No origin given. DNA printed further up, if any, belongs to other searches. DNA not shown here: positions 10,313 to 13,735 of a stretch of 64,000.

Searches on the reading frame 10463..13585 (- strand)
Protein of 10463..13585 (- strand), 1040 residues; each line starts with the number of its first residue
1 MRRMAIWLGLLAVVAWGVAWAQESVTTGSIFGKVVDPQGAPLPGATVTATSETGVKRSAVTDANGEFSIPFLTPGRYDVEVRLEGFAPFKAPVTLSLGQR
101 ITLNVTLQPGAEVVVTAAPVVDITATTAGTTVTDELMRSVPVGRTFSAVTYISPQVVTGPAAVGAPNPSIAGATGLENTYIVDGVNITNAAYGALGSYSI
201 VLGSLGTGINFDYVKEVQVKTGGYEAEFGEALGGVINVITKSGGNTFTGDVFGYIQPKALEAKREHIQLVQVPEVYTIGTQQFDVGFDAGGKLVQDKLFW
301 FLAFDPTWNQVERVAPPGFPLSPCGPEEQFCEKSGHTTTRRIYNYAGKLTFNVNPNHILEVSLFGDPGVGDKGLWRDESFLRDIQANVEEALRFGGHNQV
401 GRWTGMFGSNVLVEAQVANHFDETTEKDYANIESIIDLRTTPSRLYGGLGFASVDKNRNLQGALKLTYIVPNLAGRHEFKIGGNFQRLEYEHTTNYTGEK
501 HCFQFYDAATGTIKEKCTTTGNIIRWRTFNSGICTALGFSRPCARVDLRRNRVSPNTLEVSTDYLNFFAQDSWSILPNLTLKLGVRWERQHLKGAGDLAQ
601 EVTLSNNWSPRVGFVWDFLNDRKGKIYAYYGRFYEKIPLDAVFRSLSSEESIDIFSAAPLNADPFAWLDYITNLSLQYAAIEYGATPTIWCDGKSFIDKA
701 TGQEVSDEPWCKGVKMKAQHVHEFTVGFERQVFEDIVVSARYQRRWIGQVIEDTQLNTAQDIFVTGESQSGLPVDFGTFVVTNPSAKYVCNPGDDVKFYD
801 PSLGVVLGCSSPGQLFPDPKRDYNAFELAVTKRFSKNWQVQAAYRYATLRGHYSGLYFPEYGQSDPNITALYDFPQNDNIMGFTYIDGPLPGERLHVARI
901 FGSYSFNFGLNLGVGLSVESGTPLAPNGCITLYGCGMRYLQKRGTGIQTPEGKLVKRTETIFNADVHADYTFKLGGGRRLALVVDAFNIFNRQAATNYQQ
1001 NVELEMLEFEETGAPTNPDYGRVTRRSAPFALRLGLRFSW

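Call 40: search_protein_families(library=pfam, proteins=[window:10463-13585:-], max_evalue=0.001)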
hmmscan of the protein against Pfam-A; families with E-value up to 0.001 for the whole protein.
window:10463-13585:- (1040 aa): 8 families
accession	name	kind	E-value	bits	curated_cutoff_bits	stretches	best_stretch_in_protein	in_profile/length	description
PF25183.1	OMP_b-brl_4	-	1.6e-34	119.9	30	3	387-590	194-393/838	Outer membrane beta barrel domain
PF13620.12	CarboxypepD_reg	-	2.4e-23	82.7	32.3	1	29-108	1-82/82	Carboxypeptidase regulatory-like domain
PF13715.12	CarbopepD_reg_2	-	5.8e-11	42.7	32.2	1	30-110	1-79/88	CarboxypepD_reg-like domain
PF00593.30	TonB_dep_Rec_b-barrel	-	2.6e-10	41.2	27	1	457-632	74-239/436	TonB dependent receptor-like, beta-barrel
PF07715.20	Plug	-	0.00013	22.9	23.9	1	126-235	6-107/107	TonB-dependent Receptor Plug Domain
PF10670.15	DUF4198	-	0.00031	21.4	34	1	38-84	156-208/209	Domain of unknown function (DUF4198)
PF02369.22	Big_1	-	0.00031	21.2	34.9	1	33-71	24-66/93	Bacterial Ig-like domain (group 1)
PF08308.17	PEGA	-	0.00054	20.2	20.8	0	72-109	32-69/71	PEGA domain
